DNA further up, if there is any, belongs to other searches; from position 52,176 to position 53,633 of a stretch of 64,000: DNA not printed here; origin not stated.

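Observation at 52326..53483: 385-aa RelA/SpoT synthetase-fold protein with no cognate antitoxin ORF and a 150-aa uncharacterised C-terminal domain (candidate fused toxSAS)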

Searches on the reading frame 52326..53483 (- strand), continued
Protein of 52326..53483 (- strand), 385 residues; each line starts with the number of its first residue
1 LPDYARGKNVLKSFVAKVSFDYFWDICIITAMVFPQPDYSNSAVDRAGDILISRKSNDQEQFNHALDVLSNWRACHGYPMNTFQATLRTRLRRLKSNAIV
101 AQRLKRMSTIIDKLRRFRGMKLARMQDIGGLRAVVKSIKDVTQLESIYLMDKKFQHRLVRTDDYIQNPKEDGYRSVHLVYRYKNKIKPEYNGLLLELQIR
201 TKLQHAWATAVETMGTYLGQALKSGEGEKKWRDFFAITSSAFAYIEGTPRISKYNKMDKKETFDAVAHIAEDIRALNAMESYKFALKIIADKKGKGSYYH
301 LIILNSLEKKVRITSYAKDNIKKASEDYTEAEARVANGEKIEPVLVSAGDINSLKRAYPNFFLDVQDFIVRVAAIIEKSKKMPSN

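Call 21: search_dna_similar(query=window:52326-53390:-, collection=phages, mode=protein, max_rows=15)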
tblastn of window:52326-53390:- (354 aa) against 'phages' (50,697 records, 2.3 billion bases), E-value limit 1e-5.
Records with a match: 22; places in all: 23; records where one place covers at least 80% of the query: 3.
Best place of each record, by identity: <60% 22.
By first word of the organism name: Bacteriophage 6; Listeria 6; Staphylococcus 3; Salmonella 2; Escherichia 1; Mycobacterium 1; Streptococcus 1; Nitrososphaera 1; Enterococcus 1.
By host as written in the record: - 6; Listeria monocytogenes 6; Staphylococcus aureus 3; Salmonella enterica subsp. enterica serovar Indiana J46 2; Escherichia coli 1; Mycolicibacterium smegmatis mc^2 155 (synonym: Mycobacterium smegmatis) 1; Streptococcus suis LS2Z 1; Candidatus Nitrososphaera sp. EN76 1; and 1 more.
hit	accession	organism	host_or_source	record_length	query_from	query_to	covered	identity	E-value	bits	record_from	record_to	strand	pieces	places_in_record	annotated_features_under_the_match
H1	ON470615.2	Escherichia phage vB_EcoM-673R5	Escherichia coli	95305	8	331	88%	32.4%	6e-30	155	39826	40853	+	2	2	hypothetical protein | RelA/SpoT family protein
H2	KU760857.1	Salmonella phage SJ46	Salmonella enterica subsp. enterica ...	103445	8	337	93%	29.2%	7e-36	144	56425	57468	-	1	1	RelA/SpoT family protein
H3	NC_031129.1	Salmonella phage SJ46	Salmonella enterica subsp. enterica ...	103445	8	337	93%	29.2%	7e-36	144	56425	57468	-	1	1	RelA/SpoT family protein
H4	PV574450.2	Mycobacterium Phage WST1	Mycolicibacterium smegmatis mc^2 155 ...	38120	1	195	55%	26.9%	4e-6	55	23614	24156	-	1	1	hypothetical protein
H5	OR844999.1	Staphylococcus phage SA 1306 Kay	Staphylococcus aureus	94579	64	215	43%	30.6%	2e-10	69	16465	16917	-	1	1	record has no annotation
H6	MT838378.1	Bacteriophage sp.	human fecal samples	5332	69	256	53%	24.7%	3e-8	61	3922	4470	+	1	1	record has no annotation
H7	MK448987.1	Streptococcus phage Javan576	Streptococcus suis LS2Z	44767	69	178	31%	38.1%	8e-8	60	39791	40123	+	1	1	GTP pyrophosphokinase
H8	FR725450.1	Nitrososphaera phage Pro-Nvie1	Candidatus Nitrososphaera sp. EN76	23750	66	177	32%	36.0%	3e-8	62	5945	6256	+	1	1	nvie-Pro1-6: protein with N-terminal Rel_Spo-like domain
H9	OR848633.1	Listeria phage LM 4-14-1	Listeria monocytogenes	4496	40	178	39%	28.8%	5e-8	61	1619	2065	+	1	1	record has no annotation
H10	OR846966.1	Listeria phage LM 4-11-1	Listeria monocytogenes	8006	40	178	39%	28.8%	5e-8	61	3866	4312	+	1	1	record has no annotation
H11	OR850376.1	Staphylococcus phage SA 1298 Kay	Staphylococcus aureus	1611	69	183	32%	34.5%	1e-8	62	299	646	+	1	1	record has no annotation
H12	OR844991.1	Staphylococcus phage SA 1306 Kay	Staphylococcus aureus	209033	69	183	32%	34.5%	2e-8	62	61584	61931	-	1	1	record has no annotation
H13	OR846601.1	Enterococcus phage Efs 1-1-1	Enterococcus faecalis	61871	69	178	31%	36.0%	9e-9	63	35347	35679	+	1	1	record has no annotation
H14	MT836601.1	Bacteriophage sp.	human fecal samples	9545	69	178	31%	35.3%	3e-10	67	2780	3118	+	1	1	record has no annotation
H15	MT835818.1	Bacteriophage sp.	human fecal samples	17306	72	178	30%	35.4%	1e-10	69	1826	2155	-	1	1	record has no annotation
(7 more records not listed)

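Call 24: get_annotated_region(hit=H2, flank=1500)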
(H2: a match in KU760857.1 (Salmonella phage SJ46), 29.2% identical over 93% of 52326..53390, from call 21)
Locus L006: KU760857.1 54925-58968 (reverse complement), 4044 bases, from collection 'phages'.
description: Salmonella phage SJ46, complete genome.
organism: Salmonella phage SJ46 (NCBI taxid 1815968)
taxonomy: Viruses; Duplodnaviria; Heunggongvirae; Uroviricota; Caudoviricetes; Punavirus; Punavirus SJ46
host: Salmonella enterica subsp. enterica serovar Indiana J46; source: -; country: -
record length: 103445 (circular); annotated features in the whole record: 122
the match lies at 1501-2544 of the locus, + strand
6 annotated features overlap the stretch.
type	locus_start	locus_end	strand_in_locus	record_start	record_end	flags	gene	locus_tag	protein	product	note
CDS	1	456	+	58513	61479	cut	tnpA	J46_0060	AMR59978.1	transposase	TnpA Tn1721; transposase for transposon Tn1721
CDS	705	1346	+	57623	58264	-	-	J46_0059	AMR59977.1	maturation control protein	-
CDS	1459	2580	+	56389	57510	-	-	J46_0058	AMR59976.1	RelA/SpoT family protein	GTP pyrophosphokinase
CDS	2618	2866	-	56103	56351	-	lxc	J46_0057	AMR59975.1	modulator protein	Lxc; lower expression of C1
CDS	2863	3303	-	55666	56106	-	-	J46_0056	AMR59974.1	hypothetical protein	-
CDS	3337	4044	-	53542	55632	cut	-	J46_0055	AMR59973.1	DNA methylase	-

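Call 25: get_annotated_region(hit=H4, flank=1500)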
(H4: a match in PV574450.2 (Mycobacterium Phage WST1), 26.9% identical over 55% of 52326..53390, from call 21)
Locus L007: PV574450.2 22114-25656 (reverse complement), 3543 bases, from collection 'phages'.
description: Mycobacterium Phage WST1, complete genome.
organism: Mycobacterium Phage WST1 (NCBI taxid 3415720)
taxonomy: Viruses
host: Mycolicibacterium smegmatis mc^2 155 (synonym: Mycobacterium smegmatis); source: wastewater from hospital treatment plant; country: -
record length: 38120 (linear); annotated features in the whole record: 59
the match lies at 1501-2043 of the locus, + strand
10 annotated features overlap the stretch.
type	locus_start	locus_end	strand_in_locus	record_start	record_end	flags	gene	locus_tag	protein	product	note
CDS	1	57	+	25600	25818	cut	hicA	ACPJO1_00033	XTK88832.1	HicA toxin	toxic component of type II toxin-antitoxin system; 94.4% identical to YP_010754762.1 HicA from Mycobacterium phage ...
CDS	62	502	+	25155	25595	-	hicB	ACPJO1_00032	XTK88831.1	HicB-like antitoxin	HicB family antitoxin neutralizing HicA toxin activity. Annotation transferred from strain J11 (100% DNA identity); ...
CDS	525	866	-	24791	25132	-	-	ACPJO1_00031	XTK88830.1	hypothetical protein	hypothetical protein with 97.3% identity to YP_010754760.1; Potential regulatory role; requires experimental validation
CDS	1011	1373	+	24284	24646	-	-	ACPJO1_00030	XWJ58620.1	hypothetical protein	conserved in Mycobacterium phage; 90.6% identical to YP_010754759.1; 3bp overlap with upstream dbp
CDS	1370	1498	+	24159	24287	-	dbp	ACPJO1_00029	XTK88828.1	DNA binding protein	putative nucleic acid-binding protein; 89.2% identical to YP_009965153.1; binds to DNA/RNA for replication or ...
CDS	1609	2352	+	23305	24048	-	-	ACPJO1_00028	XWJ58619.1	hypothetical protein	conserved phage protein; 60.9% similar to YP_009304221.1; 234aa protein with weak homology (60.9%) to reference; ...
CDS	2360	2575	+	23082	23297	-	-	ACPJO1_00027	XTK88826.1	hypothetical protein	conserved small ORF; 77.5% similar to YP_009304222.1; 72aa peptide of unknown function; low homology (77.5%) to ...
CDS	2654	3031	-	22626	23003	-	-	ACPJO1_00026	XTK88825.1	minor tail protein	tail fiber-associated component; 98.4% identical to YP_009965151.1; gpR; assists in tail fiber polymerization or host ...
CDS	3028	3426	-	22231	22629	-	hol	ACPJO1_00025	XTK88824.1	holin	membrane pore-forming protein for phage lysis; 99.2% identical to YP_009965150.1; forms membrane lesions to allow ...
CDS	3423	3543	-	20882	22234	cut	lysA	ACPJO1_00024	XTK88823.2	endolysin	peptidoglycan hydrolase; 97.1% similar to YP_009965149.1; Similar to cysteine peptidases in family C39 (CDD:469710); ...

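Call 28: search_protein_families(library=padloc, proteins=[L006:1459-2580:+, L007:1609-2352:+, L007:2360-2575:+], max_evalue=0.01)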
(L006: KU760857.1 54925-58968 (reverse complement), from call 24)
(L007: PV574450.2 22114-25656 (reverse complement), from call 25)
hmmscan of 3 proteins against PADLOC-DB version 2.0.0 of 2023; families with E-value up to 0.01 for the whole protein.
L006:1459-2580:+ (373 aa): 1 family
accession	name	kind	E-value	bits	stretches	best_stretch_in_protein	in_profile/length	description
PDLC04999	PDC-S33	-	7e-87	290.1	1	11-370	4-342/349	-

L007:1609-2352:+ (247 aa): 1 family
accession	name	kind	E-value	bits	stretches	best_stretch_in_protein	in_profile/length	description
PDLC04999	PDC-S33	-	3.5e-20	70.7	1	26-215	64-256/349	-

L007:2360-2575:+ (71 aa): 0 families

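Call 32: find_related_loci(query=A1, collection=viral_contigs, flank=6000)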
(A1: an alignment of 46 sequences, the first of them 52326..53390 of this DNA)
Query A1 (354 aa) in viral_contigs; peptide patterns used: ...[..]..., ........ (x = any residue, [..] = any of these).
322 stretches matched a pattern; 257 encode a relative of the query (tblastn E <= 1e-3); the best 80 are kept; 80 distinct loci.
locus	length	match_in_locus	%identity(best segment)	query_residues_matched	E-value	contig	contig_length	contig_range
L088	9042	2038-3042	47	1-338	1e-100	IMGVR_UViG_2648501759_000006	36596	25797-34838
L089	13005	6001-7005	47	1-338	5e-99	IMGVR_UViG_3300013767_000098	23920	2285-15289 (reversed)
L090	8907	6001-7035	44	1-344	5e-98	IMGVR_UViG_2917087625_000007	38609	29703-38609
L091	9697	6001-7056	44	1-349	9e-98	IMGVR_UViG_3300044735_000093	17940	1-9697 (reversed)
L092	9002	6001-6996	44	8-338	5e-95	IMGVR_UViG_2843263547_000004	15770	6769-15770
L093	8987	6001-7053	43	1-347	2e-94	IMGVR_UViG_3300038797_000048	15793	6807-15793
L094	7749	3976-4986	46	1-338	2e-94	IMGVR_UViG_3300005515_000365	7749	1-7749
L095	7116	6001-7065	42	1-352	3e-94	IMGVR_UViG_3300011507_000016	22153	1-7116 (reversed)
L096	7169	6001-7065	42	1-352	3e-94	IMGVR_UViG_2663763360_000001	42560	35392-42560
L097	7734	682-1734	43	1-347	7e-94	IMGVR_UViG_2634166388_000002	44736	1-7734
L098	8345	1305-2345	44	4-347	1e-93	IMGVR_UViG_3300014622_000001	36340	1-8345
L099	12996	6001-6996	43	8-338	4e-93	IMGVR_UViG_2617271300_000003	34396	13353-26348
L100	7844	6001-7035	43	1-344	2e-93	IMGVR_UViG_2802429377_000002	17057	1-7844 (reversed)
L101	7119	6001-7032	44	1-344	1e-92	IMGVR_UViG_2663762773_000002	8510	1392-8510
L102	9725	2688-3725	44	1-345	8e-93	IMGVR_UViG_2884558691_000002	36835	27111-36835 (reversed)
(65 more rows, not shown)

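Call 37: predict_structure(alignment_id=A1)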
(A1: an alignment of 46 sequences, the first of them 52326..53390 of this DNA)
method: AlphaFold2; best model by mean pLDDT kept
length: 354 residues; sequences in the alignment: 46
mean_pLDDT: 89.3   pTM: 0.83
mean pLDDT of the five models: 89.3, 89.1, 88.1, 87.8, 86.9
residues with pLDDT >= 90: 221; 70-90: 106; 50-70: 26; < 50: 1
segments of 3 or more residues with pLDDT < 50: none
pLDDT, mean of each block of 10 residues (from residue 1): 89 97 84 94 93 93 86 88 93 93 96 97 96 97 98 96 97 94 82 86 98 98 97 98 90 66 70 80 86 87 83 79 62 87 98 87
secondary structure, 60 per line:
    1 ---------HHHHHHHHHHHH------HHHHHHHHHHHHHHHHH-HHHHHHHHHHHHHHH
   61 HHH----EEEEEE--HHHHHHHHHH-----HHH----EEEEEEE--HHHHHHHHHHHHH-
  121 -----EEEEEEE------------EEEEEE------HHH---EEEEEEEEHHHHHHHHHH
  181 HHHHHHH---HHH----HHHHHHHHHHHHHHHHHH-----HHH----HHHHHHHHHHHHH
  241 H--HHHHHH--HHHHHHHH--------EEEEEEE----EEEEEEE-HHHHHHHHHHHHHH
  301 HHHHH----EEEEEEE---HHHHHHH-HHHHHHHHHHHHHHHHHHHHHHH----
elements in order: H10-21 H28-44 H46-63 E68-73 H76-85 E98-104 H107-119 E126-132 E145-150 E163-170 H171-187 H198-215 H228-241 H244-249 H252-259 E268-274 E279-285 H287-305 E310-316 H320-326 H328-350

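Call 39: fold_search(model_id=the predicted structure, library=pdb)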
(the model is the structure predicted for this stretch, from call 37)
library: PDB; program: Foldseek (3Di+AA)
matches with E <= 10: 181; with E <= 0.001: 67
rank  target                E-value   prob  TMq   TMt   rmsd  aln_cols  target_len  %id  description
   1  7ztb_B                6.0e-20  1.00  0.67  0.69   9.1       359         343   29  Structure of the Salmonella tRNA pyrophosphokinase CapRel (released 2022-11-23)
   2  9erv_A                7.8e-20  1.00  0.68  0.70   9.8       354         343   28  Structure of Salmonella CapRel bound to Bas11 Gp54 (released 2024-11-06)
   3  7ztb_A                3.3e-19  1.00  0.65  0.67   8.9       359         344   29  Structure of the Salmonella tRNA pyrophosphokinase CapRel (released 2022-11-23)
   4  6ex0_B                1.6e-08  1.00  0.35  0.60  10.0       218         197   24  Crystal structure of RelP (SAS2) from Staphylococcus aureus bound to pppGpp in the post-catalytic state (released 2018-01-24)
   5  6fgx_A                1.8e-08  1.00  0.40  0.67   3.6       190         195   26  Crystal structure of the small alarmone synthethase 2 from Staphylococcus aureus bound to AMPCPP (released 2018-02-07)
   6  6fgx_B                2.0e-08  1.00  0.38  0.64   3.6       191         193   25  Crystal structure of the small alarmone synthethase 2 from Staphylococcus aureus bound to AMPCPP (released 2018-02-07)
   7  6ewz_B                2.3e-08  1.00  0.41  0.69   3.3       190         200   26  Crystal structure of RelP (SAS2) from Staphylococcus aureus bound to AMPCPP and GTP in the pre-catalytic state (released 2018-01-24)
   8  6fgj_B                2.7e-08  1.00  0.37  0.63   4.0       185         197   26  Crystal structure of the small alarmone synthethase 2 from Staphylococcus aureus (released 2018-02-07)
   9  6ewz_A                2.9e-08  1.00  0.40  0.65   3.9       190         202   25  Crystal structure of RelP (SAS2) from Staphylococcus aureus bound to AMPCPP and GTP in the pre-catalytic state (released 2018-01-24)
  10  6fgj_A                3.2e-08  1.00  0.39  0.66   3.6       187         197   27  Crystal structure of the small alarmone synthethase 2 from Staphylococcus aureus (released 2018-02-07)
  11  2be3_A                3.3e-08  1.00  0.40  0.67   2.8       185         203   25  Structure of a GTP Pyrophosphokinase Family Protein from Streptococcus pneumoniae (released 2005-12-06)
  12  5ded_H                5.0e-08  1.00  0.36  0.64   2.7       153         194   29  Crystal structure of the small alarmone synthethase 1 from Bacillus subtilis bound to its product pppGpp (released 2015-10-28)
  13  6fgk_D                5.3e-08  1.00  0.41  0.75   3.3       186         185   21  Crystal structure of the small alarmone synthethase 2 from Bacillus subtilis (released 2018-02-07)
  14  5dec_B                7.6e-08  1.00  0.36  0.64   2.7       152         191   30  Crystal structure of the small alarmone synthetase 1 from Bacillus subtilis (released 2015-10-28)
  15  6ex0_A                1.0e-07  1.00  0.37  0.64   3.4       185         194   25  Crystal structure of RelP (SAS2) from Staphylococcus aureus bound to pppGpp in the post-catalytic state (released 2018-01-24)
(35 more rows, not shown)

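Call 40: search_protein_families(library=pfam, proteins=[L004:6990-7685:-, L004:9360-9854:-, L003:7517-7969:+], max_evalue=0.01)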
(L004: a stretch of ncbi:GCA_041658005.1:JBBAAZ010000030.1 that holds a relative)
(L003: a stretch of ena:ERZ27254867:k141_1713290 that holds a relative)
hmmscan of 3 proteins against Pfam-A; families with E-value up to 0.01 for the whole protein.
L004:6990-7685:- (231 aa): 0 families

L004:9360-9854:- (164 aa): 0 families

L003:7517-7969:+ (150 aa): 0 families

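Call 60: search_protein_families(library=phrogs, proteins=[L089:37-672:+, L089:705-1214:+, L089:1722-4385:+, L089:4388-4810:+, L089:4807-5910:+, L089:7143-7748:-, L089:7706-8488:-, L089:8562-9134:-, L089:10606-11169:+, L089:11444-11980:-], max_evalue=0.00001)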
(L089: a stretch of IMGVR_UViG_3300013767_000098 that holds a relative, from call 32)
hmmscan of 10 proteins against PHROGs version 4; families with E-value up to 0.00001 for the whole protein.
L089:37-672:+ (211 aa): 5 families
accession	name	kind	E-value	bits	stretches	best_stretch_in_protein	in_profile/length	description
phrog_23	-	tail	2.2e-91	308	1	1-210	266-476/496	tail sheath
phrog_13288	-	unknown function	1.2e-74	251.4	1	11-205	5-204/208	-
phrog_16736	-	unknown function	2.6e-31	108.7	1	109-206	1-98/101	-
phrog_20365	-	unknown function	8.3e-22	78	1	158-210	5-57/58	-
phrog_17610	-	tail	4.1e-07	29.2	1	28-193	931-1103/1135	tail sheath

L089:705-1214:+ (169 aa): 3 families
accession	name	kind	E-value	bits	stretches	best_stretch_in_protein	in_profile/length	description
phrog_55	-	connector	9.2e-67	225.1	1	1-169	1-173/173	head closure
phrog_13676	-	connector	2e-31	109.3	1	63-169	2-107/107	head closure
phrog_15831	-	connector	2.9e-27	96.1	1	1-92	1-93/112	head closure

L089:1722-4385:+ (887 aa): 24 families
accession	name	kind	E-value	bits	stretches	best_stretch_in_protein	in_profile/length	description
phrog_28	-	tail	2.4e-108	365.3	1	6-886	109-772/1228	tail length tape measure protein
phrog_5690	-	unknown function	4.4e-60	205.3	1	513-887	440-903/907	-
phrog_1272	-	tail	3.4e-35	122.2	2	713-783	1433-1504/1606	tail length tape measure protein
phrog_58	-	tail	7e-33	115.1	2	701-873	902-1044/1544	tail length tape measure protein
phrog_10546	-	unknown function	4.9e-31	109.4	1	2-187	1-186/186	-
phrog_4200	-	tail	5e-20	72.6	1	615-748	186-316/732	tail length tape measure protein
phrog_305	-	tail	1e-17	65.1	1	526-809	485-760/1001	tail length tape measure protein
phrog_5493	-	tail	7.2e-16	58.7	1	657-802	877-1028/1102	tail length tape measure protein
phrog_1204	-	tail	9.4e-16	57.9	1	702-788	1272-1361/1483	tail protein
phrog_1533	-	tail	2.1e-15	56.4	1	514-660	526-671/1688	tail length tape measure protein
phrog_17727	-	tail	2.6e-13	50.8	1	616-684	190-260/443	tail length tape measure protein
phrog_1686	-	tail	1e-12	47.7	1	714-802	1046-1135/1224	tail length tape measure protein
phrog_5218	-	unknown function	1.5e-12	47.5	1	720-779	1346-1406/1599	-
phrog_8462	-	tail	5.9e-12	46.1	1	523-712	226-391/672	tail length tape measure protein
phrog_25849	-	unknown function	6.2e-09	36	1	717-807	277-367/544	-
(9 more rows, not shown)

L089:4388-4810:+ (140 aa): 5 families
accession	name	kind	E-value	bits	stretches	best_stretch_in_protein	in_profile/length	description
phrog_76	-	tail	1.5e-61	209.5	1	1-136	29-163/272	tail protein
phrog_4094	-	unknown function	2.4e-17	64.3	1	8-125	159-276/281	-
phrog_29415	-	unknown function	1.3e-16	61.4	1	1-63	1-63/64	-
phrog_27169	-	unknown function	1.3e-09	39.3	1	82-127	1-46/78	-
phrog_788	-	tail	1e-08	36.3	1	4-120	4-119/297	tail protein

L089:4807-5910:+ (367 aa): 4 families
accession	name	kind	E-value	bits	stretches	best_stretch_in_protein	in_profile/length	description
phrog_52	-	tail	1.9e-146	490.7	1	1-365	180-517/677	tail protein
phrog_12925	-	tail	7.6e-60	203.5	1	144-366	4-222/227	tail protein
phrog_4456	-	unknown function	2.1e-33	115.7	1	13-120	18-124/126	-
phrog_28740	-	unknown function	6.7e-15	55.8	1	14-75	6-67/68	-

L089:7143-7748:- (201 aa): 0 families

L089:7706-8488:- (260 aa): 2 families
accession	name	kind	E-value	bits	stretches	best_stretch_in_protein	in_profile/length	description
phrog_6521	-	moron, auxiliary metabolic gene and host takeover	1.6e-46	160.2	1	30-257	4-243/243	membrane protein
phrog_5825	-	unknown function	4.7e-10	40.4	1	31-137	5-107/208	-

L089:8562-9134:- (190 aa): 2 families
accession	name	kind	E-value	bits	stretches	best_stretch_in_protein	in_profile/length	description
phrog_2561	-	DNA, RNA and nucleotide metabolism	1.6e-38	133.5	1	18-178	2-167/167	DNA ligase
phrog_36782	-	unknown function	4.6e-17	63.1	1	19-181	14-182/407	-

L089:10606-11169:+ (187 aa): 1 family
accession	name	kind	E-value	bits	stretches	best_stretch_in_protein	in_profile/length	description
phrog_22312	-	moron, auxiliary metabolic gene and host takeover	6.2e-43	146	1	108-187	1-80/80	membrane protein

L089:11444-11980:- (178 aa): 0 families
